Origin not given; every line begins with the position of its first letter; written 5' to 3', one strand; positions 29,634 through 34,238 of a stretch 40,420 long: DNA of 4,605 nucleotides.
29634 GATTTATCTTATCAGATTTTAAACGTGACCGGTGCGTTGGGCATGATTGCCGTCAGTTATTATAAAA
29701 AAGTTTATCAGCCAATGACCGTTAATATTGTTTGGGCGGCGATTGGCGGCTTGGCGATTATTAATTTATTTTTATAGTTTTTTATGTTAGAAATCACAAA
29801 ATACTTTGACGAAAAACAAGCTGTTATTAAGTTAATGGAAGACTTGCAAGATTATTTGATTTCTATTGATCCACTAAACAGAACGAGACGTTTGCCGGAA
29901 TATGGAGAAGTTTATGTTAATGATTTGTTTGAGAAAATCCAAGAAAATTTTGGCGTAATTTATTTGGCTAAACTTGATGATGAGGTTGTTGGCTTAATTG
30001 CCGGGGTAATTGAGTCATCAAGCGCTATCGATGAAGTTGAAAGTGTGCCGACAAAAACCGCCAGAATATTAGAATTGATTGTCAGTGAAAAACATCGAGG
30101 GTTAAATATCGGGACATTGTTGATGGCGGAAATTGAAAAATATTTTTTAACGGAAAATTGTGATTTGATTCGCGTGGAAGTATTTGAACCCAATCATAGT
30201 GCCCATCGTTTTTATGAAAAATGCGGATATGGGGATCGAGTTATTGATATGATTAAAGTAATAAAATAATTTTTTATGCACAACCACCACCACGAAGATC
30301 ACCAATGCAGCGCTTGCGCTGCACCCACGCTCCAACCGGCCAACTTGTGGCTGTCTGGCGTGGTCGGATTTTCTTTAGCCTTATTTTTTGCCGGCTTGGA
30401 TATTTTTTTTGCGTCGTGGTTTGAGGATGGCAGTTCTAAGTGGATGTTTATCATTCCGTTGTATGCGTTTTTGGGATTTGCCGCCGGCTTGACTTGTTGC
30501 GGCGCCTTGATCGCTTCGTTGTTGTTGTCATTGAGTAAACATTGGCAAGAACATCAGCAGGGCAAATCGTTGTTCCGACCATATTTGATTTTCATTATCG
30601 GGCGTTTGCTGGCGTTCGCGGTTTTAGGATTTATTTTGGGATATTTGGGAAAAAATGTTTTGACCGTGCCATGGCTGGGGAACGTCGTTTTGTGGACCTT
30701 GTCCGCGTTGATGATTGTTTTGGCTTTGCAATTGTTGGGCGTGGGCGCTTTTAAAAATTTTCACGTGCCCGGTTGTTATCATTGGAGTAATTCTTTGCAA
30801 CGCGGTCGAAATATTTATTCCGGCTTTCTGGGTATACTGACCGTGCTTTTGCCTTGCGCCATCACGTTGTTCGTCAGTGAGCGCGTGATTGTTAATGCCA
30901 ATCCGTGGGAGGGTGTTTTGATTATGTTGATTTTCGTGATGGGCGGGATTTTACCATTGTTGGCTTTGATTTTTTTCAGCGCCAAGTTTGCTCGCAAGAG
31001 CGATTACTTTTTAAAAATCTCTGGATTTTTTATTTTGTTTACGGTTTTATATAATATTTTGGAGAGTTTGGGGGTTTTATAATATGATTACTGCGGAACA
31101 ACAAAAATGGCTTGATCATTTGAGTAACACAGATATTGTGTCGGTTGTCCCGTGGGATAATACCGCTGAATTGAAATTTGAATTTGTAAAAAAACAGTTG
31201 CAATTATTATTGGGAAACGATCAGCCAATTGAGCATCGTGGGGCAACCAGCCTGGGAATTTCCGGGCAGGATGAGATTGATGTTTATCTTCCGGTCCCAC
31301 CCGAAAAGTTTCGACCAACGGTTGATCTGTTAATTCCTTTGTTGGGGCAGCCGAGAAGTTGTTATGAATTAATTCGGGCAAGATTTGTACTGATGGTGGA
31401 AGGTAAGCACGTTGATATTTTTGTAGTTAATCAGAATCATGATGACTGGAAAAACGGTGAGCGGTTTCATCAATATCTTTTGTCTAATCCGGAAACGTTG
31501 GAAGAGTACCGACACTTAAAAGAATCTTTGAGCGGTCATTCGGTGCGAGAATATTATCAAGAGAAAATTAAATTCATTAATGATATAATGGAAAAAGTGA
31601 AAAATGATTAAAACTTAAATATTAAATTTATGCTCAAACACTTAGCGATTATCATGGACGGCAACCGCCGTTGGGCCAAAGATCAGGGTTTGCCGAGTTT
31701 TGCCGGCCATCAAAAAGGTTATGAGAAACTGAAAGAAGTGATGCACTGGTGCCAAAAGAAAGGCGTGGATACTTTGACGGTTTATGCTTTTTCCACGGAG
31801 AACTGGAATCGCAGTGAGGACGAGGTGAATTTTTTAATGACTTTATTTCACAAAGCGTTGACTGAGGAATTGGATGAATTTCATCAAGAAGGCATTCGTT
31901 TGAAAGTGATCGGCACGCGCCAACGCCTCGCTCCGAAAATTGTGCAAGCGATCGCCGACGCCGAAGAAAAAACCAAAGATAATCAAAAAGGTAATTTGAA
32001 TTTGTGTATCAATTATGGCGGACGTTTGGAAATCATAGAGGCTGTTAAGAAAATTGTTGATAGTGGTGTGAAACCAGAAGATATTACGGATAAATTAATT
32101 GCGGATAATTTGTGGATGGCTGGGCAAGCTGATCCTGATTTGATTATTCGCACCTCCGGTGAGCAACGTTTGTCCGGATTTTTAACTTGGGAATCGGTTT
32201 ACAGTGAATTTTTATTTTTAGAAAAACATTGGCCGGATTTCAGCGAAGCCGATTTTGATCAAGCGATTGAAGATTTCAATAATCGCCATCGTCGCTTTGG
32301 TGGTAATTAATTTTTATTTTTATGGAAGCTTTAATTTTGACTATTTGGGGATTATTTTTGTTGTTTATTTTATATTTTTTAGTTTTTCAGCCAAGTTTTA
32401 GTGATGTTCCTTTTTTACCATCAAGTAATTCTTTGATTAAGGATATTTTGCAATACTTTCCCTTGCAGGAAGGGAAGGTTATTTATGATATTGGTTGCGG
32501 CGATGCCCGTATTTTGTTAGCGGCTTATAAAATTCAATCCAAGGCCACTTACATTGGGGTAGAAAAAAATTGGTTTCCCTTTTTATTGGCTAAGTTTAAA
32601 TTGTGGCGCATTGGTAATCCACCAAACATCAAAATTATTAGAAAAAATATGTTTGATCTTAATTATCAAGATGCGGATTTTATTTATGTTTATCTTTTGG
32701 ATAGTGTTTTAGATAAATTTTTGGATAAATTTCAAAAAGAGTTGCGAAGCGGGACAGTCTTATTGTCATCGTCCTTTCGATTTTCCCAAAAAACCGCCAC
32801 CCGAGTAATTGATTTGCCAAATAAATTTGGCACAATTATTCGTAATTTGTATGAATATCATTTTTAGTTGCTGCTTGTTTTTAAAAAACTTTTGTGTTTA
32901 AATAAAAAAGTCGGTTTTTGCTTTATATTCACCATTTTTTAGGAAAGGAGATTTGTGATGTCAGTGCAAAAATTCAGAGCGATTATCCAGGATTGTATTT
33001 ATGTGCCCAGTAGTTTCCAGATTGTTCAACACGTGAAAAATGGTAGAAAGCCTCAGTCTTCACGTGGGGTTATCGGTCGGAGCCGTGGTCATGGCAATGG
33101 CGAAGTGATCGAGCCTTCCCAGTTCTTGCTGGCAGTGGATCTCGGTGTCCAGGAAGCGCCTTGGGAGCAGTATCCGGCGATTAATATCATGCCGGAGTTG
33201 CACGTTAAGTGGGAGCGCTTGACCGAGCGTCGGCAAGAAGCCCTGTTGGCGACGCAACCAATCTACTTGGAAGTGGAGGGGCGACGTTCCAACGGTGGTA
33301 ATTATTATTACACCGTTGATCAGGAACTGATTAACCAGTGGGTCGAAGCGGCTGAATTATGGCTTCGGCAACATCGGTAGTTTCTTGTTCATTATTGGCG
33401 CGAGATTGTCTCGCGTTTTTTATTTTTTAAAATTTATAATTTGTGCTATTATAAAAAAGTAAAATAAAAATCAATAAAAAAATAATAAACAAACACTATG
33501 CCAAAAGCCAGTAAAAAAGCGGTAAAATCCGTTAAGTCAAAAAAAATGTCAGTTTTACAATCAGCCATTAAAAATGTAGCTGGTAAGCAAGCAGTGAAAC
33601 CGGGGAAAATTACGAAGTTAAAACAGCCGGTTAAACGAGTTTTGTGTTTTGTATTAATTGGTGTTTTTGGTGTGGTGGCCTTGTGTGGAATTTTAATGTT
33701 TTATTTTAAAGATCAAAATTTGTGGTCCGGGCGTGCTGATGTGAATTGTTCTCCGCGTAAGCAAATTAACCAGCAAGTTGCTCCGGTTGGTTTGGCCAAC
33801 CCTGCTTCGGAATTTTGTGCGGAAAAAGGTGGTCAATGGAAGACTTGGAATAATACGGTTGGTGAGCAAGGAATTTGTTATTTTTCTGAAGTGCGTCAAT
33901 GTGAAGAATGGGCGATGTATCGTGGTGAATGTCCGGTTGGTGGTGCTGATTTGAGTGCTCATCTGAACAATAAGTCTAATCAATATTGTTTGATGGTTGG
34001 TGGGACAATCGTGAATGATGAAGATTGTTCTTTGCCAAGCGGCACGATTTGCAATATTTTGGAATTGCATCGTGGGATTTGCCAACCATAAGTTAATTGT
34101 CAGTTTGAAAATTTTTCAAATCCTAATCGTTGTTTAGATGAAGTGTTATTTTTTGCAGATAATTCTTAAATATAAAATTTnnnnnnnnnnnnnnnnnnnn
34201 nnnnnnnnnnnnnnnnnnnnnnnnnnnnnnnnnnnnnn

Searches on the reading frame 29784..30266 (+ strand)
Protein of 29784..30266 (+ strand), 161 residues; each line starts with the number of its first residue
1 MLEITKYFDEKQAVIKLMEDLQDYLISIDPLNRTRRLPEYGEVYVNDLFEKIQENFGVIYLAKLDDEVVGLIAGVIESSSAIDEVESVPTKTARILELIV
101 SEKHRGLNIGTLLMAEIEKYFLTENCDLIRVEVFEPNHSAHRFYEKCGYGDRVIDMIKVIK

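Call 57: search_protein_families(library=pfam, proteins=[window:29784-30266:+], max_evalue=0.001)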
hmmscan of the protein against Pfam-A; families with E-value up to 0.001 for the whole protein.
window:29784-30266:+ (161 aa): 4 families
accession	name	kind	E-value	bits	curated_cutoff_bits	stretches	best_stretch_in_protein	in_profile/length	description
PF00583.31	Acetyltransf_1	-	1.8e-19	70.6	20.7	1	39-149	15-116/116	Acetyltransferase (GNAT) family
PF13508.13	Acetyltransf_7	-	4.1e-12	46.7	27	1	58-149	4-82/84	Acetyltransferase (GNAT) domain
PF13673.13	Acetyltransf_10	-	1.7e-09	38.2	23.6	1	52-149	26-107/128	Acetyltransferase (GNAT) domain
PF08445.16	FR47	-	0.00064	20.1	22.1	0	69-150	2-78/86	FR47-like protein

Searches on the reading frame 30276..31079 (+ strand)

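Call 57: search_protein_families(library=pfam, proteins=[window:30276-31079:+], max_evalue=0.001)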
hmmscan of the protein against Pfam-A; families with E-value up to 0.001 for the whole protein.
window:30276-31079:+ (268 aa): 2 families
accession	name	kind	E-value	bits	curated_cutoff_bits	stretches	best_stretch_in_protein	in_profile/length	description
PF13386.12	DsbD_2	-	1.1e-17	65.1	24.9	1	65-256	4-196/199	Cytochrome C biogenesis protein transmembrane region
PF02683.22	DsbD_TM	-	2e-07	31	27.1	1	57-252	2-203/219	Cytochrome C biogenesis protein transmembrane domain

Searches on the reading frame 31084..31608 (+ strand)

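Call 57: search_protein_families(library=pfam, proteins=[window:31084-31608:+], max_evalue=0.001)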
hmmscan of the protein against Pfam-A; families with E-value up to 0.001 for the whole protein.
window:31084-31608:+ (175 aa): 1 family
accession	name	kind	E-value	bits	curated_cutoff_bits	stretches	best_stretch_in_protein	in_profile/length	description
PF04229.20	GrpB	-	3.2e-15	57.1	25.5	1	19-171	2-159/159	GrpB protein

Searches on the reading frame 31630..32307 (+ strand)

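Call 57: search_protein_families(library=pfam, proteins=[window:31630-32307:+], max_evalue=0.001)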
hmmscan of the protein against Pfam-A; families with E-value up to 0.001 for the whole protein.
window:31630-32307:+ (226 aa): 1 family
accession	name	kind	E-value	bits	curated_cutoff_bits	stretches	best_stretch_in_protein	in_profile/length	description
PF01255.24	Prenyltransf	-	3e-86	288.9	27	1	8-224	1-219/219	Putative undecaprenyl diphosphate synthase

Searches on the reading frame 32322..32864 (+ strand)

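Call 57: search_protein_families(library=pfam, proteins=[window:32322-32864:+], max_evalue=0.001)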
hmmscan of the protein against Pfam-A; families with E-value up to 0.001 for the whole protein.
window:32322-32864:+ (181 aa): 1 family
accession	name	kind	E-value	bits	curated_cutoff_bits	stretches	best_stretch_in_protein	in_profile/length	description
PF13847.12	Methyltransf_31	-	1.3e-06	28.6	27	1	49-157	2-117/145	Methyltransferase domain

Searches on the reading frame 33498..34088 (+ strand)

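Call 3: search_protein_families(library=pfam, proteins=[window:33498-34088:+], max_evalue=1)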
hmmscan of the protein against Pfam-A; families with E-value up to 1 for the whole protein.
window:33498-34088:+ (197 aa): 2 families
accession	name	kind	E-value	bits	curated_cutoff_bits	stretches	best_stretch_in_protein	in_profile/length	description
PF03891.20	DUF333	-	1.7e-15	57.4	25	2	98-144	1-47/47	Domain of unknown function (DUF333)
PF12071.13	DUF3551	-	0.16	12.5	26.5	0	154-186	22-53/78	Protein of unknown function (DUF3551)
